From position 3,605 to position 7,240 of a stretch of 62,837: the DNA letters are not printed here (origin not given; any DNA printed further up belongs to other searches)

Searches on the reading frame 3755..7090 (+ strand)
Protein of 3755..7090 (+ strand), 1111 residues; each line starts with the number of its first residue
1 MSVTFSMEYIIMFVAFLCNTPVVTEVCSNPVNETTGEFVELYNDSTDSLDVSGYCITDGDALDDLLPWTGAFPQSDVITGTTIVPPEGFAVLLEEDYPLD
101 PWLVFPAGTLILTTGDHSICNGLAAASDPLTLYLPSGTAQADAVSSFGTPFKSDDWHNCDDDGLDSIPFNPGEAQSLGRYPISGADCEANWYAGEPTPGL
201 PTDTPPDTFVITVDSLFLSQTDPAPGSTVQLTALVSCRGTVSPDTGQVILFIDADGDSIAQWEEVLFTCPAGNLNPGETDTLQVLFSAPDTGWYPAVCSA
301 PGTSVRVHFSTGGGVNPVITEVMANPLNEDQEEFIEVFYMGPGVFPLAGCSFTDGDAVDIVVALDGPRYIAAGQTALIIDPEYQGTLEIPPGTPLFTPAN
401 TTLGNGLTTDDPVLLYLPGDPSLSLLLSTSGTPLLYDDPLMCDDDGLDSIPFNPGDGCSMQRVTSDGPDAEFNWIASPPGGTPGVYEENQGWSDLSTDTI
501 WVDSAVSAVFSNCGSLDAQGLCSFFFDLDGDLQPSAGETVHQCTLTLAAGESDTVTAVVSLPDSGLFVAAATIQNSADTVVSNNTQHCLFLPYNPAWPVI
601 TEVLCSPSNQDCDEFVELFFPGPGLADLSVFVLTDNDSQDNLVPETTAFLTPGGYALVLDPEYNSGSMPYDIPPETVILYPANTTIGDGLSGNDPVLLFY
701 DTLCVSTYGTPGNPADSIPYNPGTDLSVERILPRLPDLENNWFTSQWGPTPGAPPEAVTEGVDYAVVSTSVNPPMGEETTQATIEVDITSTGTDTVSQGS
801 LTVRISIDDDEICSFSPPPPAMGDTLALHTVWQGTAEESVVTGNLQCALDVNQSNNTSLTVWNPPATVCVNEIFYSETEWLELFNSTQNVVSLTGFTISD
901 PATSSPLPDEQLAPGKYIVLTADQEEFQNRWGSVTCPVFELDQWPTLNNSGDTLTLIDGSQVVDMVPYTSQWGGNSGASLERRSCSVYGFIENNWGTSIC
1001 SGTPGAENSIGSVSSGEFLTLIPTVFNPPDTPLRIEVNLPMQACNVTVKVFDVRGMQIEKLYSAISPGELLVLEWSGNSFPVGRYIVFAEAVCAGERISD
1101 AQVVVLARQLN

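Call 24: search_protein_families(library=pfam, proteins=[window:3755-7090:+], max_evalue=0.001)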
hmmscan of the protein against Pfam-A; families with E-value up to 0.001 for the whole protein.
window:3755-7090:+ (1111 aa): 1 family
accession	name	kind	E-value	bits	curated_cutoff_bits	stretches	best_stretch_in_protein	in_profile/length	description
PF00932.25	LTD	-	8.6e-31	107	34.3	2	865-969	5-108/109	Lamin Tail Domain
